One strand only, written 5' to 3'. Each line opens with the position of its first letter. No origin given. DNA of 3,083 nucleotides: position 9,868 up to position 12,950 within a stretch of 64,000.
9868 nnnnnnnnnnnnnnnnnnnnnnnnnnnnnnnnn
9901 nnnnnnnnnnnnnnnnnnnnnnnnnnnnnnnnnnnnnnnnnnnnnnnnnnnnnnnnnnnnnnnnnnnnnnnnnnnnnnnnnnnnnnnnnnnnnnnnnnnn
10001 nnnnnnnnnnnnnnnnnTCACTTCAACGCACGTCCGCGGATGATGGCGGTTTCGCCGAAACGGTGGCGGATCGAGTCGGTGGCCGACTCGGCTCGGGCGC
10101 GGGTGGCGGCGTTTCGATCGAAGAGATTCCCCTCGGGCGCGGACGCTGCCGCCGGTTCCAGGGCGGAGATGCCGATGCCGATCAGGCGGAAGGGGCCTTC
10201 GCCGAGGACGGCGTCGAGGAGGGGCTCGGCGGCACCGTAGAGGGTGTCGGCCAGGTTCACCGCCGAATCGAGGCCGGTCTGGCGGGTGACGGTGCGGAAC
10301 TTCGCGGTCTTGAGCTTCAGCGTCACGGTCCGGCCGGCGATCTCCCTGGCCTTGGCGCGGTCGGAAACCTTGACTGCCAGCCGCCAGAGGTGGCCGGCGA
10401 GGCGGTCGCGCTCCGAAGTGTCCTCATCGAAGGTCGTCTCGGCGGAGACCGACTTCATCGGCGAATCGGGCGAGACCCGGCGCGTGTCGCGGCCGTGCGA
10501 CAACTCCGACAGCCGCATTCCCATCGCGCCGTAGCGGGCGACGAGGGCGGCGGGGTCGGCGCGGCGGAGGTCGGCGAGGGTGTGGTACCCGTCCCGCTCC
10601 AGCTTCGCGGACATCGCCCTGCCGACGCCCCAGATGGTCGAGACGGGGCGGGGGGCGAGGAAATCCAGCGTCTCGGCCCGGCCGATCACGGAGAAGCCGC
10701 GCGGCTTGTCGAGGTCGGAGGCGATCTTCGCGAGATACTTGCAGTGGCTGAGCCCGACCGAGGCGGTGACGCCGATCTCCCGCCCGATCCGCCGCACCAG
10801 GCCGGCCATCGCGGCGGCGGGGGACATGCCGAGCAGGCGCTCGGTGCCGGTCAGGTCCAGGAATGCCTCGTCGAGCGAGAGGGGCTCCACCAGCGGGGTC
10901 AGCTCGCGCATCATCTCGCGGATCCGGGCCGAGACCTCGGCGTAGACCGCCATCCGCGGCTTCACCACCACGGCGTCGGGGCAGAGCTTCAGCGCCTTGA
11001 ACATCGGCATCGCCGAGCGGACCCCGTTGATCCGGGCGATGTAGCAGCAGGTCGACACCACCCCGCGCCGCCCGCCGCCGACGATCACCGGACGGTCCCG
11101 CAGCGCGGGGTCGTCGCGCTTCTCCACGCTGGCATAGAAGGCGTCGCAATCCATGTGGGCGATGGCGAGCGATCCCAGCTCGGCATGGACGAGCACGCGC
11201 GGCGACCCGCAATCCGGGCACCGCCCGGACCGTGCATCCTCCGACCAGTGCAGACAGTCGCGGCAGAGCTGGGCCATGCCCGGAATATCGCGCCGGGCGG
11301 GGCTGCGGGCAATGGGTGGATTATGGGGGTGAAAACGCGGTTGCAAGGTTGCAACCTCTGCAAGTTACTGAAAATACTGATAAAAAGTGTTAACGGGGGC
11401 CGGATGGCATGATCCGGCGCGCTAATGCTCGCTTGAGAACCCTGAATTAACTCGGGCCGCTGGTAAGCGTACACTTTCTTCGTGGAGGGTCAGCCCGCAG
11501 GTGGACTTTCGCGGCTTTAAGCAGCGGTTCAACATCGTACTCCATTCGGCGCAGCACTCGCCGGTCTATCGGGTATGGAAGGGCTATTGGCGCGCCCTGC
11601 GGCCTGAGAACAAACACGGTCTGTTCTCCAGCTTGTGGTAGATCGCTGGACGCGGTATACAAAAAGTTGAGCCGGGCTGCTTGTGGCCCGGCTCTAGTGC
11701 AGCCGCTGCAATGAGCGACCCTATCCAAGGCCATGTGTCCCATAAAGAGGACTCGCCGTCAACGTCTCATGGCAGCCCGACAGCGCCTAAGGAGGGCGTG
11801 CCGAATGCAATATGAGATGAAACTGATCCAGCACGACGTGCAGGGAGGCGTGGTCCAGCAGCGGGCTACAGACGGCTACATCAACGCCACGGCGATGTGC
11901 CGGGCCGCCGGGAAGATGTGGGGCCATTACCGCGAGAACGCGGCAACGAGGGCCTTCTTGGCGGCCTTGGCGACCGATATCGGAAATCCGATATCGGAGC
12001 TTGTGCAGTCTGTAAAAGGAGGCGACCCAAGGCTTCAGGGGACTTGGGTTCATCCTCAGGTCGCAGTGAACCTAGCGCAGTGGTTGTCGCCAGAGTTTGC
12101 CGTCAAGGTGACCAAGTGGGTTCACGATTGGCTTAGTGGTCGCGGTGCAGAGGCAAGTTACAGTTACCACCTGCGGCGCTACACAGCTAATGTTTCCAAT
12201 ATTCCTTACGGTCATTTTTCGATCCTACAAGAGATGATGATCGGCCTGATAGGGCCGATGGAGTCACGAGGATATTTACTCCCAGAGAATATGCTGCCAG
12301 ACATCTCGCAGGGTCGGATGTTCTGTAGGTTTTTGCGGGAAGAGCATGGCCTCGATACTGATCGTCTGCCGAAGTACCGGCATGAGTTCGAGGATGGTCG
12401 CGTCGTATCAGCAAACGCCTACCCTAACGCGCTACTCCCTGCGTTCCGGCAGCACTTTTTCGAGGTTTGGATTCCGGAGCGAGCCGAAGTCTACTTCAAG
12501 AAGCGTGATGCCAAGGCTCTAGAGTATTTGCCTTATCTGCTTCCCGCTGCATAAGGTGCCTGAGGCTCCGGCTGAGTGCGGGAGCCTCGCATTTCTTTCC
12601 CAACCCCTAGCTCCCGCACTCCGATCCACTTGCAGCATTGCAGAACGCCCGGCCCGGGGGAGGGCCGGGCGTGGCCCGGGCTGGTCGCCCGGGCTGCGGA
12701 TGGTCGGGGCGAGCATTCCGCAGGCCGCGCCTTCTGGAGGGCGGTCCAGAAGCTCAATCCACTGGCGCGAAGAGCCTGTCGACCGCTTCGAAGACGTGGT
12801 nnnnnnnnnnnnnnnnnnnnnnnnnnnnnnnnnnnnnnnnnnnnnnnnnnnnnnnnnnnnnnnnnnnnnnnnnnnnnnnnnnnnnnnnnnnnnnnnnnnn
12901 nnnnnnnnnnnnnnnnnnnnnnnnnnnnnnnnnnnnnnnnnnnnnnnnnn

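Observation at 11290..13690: Lower-GC single-gene islet encoding a KilA-N-domain protein (BstA-like architecture) beside a ParB/Srx-fold gene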

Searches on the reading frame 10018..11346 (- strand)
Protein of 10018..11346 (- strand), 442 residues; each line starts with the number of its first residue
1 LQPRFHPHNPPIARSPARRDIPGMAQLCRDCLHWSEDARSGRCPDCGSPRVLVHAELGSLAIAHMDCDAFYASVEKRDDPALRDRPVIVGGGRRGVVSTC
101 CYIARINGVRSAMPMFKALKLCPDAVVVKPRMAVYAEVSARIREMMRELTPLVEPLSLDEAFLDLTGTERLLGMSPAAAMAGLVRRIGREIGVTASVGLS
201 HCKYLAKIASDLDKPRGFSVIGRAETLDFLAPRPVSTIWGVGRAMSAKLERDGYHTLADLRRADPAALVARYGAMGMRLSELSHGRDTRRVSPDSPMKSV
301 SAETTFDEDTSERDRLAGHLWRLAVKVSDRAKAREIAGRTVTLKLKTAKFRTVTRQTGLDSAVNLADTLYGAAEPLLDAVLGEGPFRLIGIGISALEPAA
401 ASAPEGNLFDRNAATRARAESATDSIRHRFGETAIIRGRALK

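Call 4: search_protein_families(library=pfam, proteins=[window:10018-11346:-], max_evalue=0.1)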
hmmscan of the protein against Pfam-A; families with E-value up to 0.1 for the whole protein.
window:10018-11346:- (442 aa): 8 families
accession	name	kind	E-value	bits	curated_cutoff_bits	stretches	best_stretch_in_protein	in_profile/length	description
PF00817.25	IMS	-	1.4e-46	158.5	23.2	1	66-211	2-148/148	impB/mucB/samB family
PF11799.13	IMS_C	-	3.7e-25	88.9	20.7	1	298-401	2-104/109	impB/mucB/samB family C-terminal domain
PF11798.14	IMS_HHH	-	2e-05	25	24.4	1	227-250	5-28/32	IMS family HHH motif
PF10391.15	DNA_pol_lambd_f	-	0.00018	21.7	29.8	1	237-265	5-33/51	Fingers domain of DNA polymerase lambda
PF21999.2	IMS_HHH_1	-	0.00027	21.8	27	1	240-287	5-53/53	DNA polymerase-iota, thumb domain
PF14520.12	HHH_5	-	0.012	16.5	27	1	237-270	6-39/57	Helix-hairpin-helix domain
PF11731.14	Cdd1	-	0.022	15.4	25.5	1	236-272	9-45/86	Pathogenicity locus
PF23455.1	DUF7129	-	0.031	14.5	30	1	28-49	14-36/45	Domain of unknown function (DUF7129)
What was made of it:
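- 10018..11283 (-): dinB (context, left flank). Pfam IMS, IMS_C and IMS_HHH (call 4).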

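Call 28: find_related_loci(query=window:10018-11283:-, collection=genome_contigs, flank=8000)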
Query window:10018-11283:- (421 aa) in genome_contigs; peptide patterns used: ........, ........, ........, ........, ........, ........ (x = any residue, [..] = any of these).
600 stretches matched a pattern (row limit reached: there are more); 587 encode a relative of the query (tblastn E <= 1e-3); the best 80 are kept; 80 distinct loci.
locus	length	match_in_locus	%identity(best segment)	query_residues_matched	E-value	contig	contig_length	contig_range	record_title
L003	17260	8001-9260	71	3-421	0e+0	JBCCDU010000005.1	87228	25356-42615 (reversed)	MAG: Pseudomonadota bacterium isolate P01_A01_bin.91 k141_1073129_length_87228_cov_18.3207, whole genome shotgun sequenc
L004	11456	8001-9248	68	6-421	0e+0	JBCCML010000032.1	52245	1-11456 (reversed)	MAG: Pseudomonadota bacterium isolate P01_C01_bin.51 k141_1893496_length_52245_cov_49.0029, whole genome shotgun sequenc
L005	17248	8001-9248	64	6-421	0e+0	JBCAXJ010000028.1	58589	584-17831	MAG: Pseudomonadota bacterium isolate J06555_16 NODE_28_length_58589_cov_7.962554, whole genome shotgun sequence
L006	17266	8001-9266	67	1-421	1e-178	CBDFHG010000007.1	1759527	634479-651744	MAG: Thermohalobaculum sp. isolate 6f21eef3-4e04-431d-82cf-8d107b5bd39d genome assembly, contig: contig_7, whole genome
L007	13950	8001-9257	66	1-421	2e-170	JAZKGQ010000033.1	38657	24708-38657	MAG: Pseudomonadota bacterium isolate DC_RB_04_SPN110320-bin058 DCRB04SPN_B058_0_000000000033, whole genome shotgun sequ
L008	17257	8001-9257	63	1-421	8e-170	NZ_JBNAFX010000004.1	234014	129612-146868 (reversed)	Leisingera sp. S232 Scaffold4, whole genome shotgun sequence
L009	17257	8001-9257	63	1-421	3e-169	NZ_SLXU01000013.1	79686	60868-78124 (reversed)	Rhodovulum bhavnagarense strain DSM 24766 Ga0310486_113, whole genome shotgun sequence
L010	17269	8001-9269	63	1-421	4e-169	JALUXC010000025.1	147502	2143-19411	MAG: Pseudophaeobacter sp. isolate 131-447_metabat1_scaf2bin.003 131-447_scaffold_60_c1, whole genome shotgun sequence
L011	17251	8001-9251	63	3-421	3e-168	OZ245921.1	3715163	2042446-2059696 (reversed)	MAG: Paracoccaceae bacterium isolate 82196ed5-2ab0-4fe7-92e1-9b6bf1dc6e5d genome assembly, chromosome: 1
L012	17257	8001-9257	65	1-421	3e-168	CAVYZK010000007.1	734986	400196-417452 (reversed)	MAG: uncultured Alphaproteobacteria bacterium isolate MFD02832.bin.1.158 genome assembly, contig: contig_3950, whole gen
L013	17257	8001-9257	63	1-421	2e-168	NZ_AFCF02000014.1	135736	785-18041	Leisingera sp. ANG1 contig_14, whole genome shotgun sequence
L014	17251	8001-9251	62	3-421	3e-168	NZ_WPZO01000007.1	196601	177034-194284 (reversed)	Ruegeria arenilitoris strain HKCCD9148 NODE_7, whole genome shotgun sequence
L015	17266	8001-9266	62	3-421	5e-168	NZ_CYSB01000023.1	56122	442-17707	Thalassovita autumnalis strain CECT 5118, whole genome shotgun sequence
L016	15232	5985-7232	64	3-421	4e-168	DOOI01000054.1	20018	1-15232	MAG TPA_asm: Rhodobacteraceae bacterium isolate UBA8790 contig_3287, whole genome shotgun sequence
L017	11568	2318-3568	63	3-421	2e-167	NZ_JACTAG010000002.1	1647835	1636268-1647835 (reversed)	Sulfitobacter aestuariivivens strain TSTF-M16 2, whole genome shotgun sequence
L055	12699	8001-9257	61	1-421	2e-164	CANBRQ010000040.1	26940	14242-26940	MAG: Rhodobacteraceae bacterium isolate JR-DAM-100519-181 genome assembly, contig: JR-DAM-100519-C2474, whole genome sho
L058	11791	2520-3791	61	1-421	3e-164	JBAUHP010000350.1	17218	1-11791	MAG: Albidovulum sp. isolate MFD03264_ilm_asm_bin2 k127_7512, whole genome shotgun sequence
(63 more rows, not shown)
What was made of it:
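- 10018..11283 (-): 60-71% identity to 80 Rhodobacterales orthologs, which align from residue 1-6 of this start (call 28).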

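Call 85: search_protein_families(library=pfam, proteins=[L055:6050-7756:+, L055:4153-5040:-, L055:3194-3844:-, L058:430-1188:-, L058:1188-1979:-, L058:2063-2497:-], max_evalue=0.01)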
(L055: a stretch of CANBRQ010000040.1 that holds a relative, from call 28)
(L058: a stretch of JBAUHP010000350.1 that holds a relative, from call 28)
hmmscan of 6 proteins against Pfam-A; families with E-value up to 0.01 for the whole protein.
L055:6050-7756:+ (568 aa): 1 family
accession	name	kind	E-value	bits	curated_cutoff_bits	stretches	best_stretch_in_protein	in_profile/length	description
PF10592.14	AIPR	-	1.2e-30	107.7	25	1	247-381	3-137/308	AIPR protein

L055:4153-5040:- (295 aa): 3 families
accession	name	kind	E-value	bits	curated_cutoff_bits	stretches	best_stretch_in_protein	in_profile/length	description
PF01145.31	Band_7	-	4.7e-33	115.2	23.6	1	33-203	2-175/176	SPFH domain / Band 7 family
PF13421.11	Band_7_1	-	0.00082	19.5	24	1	119-186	141-206/211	SPFH domain-Band 7 family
PF06082.17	YjbH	-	0.0092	15.3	24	0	169-266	269-359/658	Exopolysaccharide biosynthesis protein YbjH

L055:3194-3844:- (216 aa): 5 families
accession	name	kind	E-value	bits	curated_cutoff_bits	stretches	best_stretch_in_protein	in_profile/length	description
PF13409.12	GST_N_2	-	7.2e-10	39.8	25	1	22-83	8-69/70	Glutathione S-transferase, N-terminal domain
PF13417.12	GST_N_3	-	3.7e-06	27.6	22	1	23-85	14-71/75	Glutathione S-transferase, N-terminal domain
PF02798.26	GST_N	-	6.4e-06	26.8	20.9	1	10-78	4-71/76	Glutathione S-transferase, N-terminal domain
PF13410.11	GST_C_2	-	5.6e-05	23.6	24.9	1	153-180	19-46/69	Glutathione S-transferase, C-terminal domain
PF14497.11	GST_C_3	-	0.0024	18.5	21.6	1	148-208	36-98/104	Glutathione S-transferase, C-terminal domain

L058:430-1188:- (252 aa): 1 family
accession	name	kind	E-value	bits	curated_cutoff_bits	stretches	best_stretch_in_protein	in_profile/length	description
PF00805.28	Pentapeptide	-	8.2e-06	25.7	20.2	1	41-69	7-35/40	Pentapeptide repeats (8 copies)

L058:1188-1979:- (263 aa): 0 families

L058:2063-2497:- (144 aa): 0 families

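Call 92: search_protein_families(library=padloc, proteins=[L055:6050-7756:+, L058:1188-1979:-, L058:430-1188:-], max_evalue=0.01)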
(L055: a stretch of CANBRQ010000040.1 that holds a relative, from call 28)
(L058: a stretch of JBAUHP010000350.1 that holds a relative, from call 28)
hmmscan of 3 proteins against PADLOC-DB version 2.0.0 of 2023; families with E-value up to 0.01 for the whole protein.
L055:6050-7756:+ (568 aa): 2 families
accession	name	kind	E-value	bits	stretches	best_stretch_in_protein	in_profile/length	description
PDLC02357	AbiU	-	4e-22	77.1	1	76-384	77-372/537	AbiU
PDLC02207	MzaE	-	7.2e-16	55.9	1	224-377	224-383/598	-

L058:1188-1979:- (263 aa): 0 families

L058:430-1188:- (252 aa): 0 families

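Call 95: search_protein_families(library=padloc, alignment_id=A8, max_evalue=0.00001)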
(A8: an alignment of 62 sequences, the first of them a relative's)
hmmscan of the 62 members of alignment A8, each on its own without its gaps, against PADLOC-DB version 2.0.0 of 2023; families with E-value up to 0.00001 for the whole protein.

A. member 1, L055:6050-7756:+ (568 aa): 2 families
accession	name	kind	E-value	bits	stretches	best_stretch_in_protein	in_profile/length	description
PDLC02357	AbiU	-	4e-22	77.1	1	76-384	77-372/537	AbiU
PDLC02207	MzaE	-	7.2e-16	55.9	1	224-377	224-383/598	-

B. families by the number of members that match (of 62 scanned): 79 families (the first 25 are shown)
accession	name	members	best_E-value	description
PDLC04135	mad3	2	2.3e-34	mads_3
PDLC01737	TnsB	2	4.9e-13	TnsB_0_V-K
PDLC02981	AriAB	1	9.1e-152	-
PDLC00289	PtuA1|PtuA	1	2.2e-23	AAA ATPase domain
PDLC02357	AbiU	1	4e-22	AbiU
PDLC02980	AriA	1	4.5e-22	-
PDLC02979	AriA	1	9.8e-20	-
PDLC04176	HEC-01A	1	2.3e-18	-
PDLC01720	Csa3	1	4e-16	Csa3_1_CAS-I-II-III-IV-V-VI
PDLC02207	MzaE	1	7.2e-16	-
PDLC04180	HEC-01A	1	1.7e-15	-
PDLC02915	ATPase-Toprim_I-B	1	5.7e-14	-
PDLC03878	NsnB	1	7e-14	-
PDLC04182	HEC-01A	1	2.7e-13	-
PDLC00271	PtuA1|PtuA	1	2.1e-12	AAA ATPase domain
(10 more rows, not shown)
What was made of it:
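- Closest known: Defence-gene hotspots and islands. Different: A bulk scan of 62 neighbours showed few defence hits (call 95).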

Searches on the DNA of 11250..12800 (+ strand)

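Call 56: search_dna_similar(query=window:11340-11810:+, collection=plasmids, mode=distant, max_rows=10, max_evalue=0.01)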
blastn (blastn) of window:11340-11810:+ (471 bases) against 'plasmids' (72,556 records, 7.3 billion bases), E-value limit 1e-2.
No match.
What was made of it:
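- Tried and rejected: Leader DNA against plasmids: no match (call 56).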

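Call 105: search_dna_similar(query=L083:7787-11260:+, collection=plasmids, mode=distant, max_rows=15)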
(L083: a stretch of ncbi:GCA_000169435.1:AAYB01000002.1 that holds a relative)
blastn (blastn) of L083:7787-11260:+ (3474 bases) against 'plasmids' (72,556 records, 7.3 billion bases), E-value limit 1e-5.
Records with a match: 6; places in all: 8; records where one place covers at least 80% of the query: 0.
Best place of each record, by identity: 60-80% 6.
By first word of the organism name: Methylobacterium 2; Tritonibacter 1; Rhodovastum 1; Skermanella 1; Klebsiella 1.
By predicted mobility (MOB-suite, as given by PLSDB): mobilizable 3; conjugative 2; non-mobilizable 1.
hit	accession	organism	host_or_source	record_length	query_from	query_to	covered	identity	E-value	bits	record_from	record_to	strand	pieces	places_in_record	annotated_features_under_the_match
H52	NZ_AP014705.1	Methylobacterium aquaticum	-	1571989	999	1880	25%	63.9%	2e-22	116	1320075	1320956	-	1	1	none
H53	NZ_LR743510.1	Methylobacterium bullatum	-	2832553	1211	1954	17%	67.0%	1e-19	170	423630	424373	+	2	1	none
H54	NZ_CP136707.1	Tritonibacter scottomollicae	Macrocystis pyrifera gametophyte,Whole ...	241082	1090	1542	13%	67.5%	5e-30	142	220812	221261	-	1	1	IS1595 family transposase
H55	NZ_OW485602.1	Rhodovastum atsumiense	-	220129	1300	1572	8%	67.8%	2e-15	93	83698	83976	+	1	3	IS1595 family transposase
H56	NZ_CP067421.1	Skermanella sp. TT6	Homo sapiens,single cell,skin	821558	1323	1492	5%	70.1%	6e-10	75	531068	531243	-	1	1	IS1595 family transposase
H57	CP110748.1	Klebsiella pneumoniae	Homo sapiens,urine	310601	2446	2541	3%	76.0%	2e-8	71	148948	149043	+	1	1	KilA-N domain-containing protein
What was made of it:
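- Tried and rejected: The L083 transposon against plasmids: only partial transposase hits (call 105).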

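Call 106: search_rna_families(source=window, start=11250, end=12800, threshold=evalue, max_evalue=1)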
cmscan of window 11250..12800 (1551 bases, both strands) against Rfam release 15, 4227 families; matches with E-value up to 1: 1.
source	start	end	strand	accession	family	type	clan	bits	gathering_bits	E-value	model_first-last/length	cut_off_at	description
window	12443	12535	-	RF02133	HOXB13-AS1_2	Gene; lncRNA;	-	18.1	40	0.23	1-81/81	no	HOXB13 antisense RNA 1 conserved region 2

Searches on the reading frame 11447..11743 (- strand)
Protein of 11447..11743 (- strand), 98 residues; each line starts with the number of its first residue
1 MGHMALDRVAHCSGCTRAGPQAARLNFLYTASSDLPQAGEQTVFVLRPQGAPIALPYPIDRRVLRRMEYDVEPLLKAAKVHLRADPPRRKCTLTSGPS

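Call 66: search_protein_families(library=pfam, proteins=[window:11447-11743:-], max_evalue=1)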
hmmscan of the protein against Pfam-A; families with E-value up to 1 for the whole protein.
window:11447-11743:- (98 aa): 0 families
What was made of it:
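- Tried and rejected: Minus-strand 98-aa ORF 11447-11743 and orf15484: no Pfam family (call 66).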
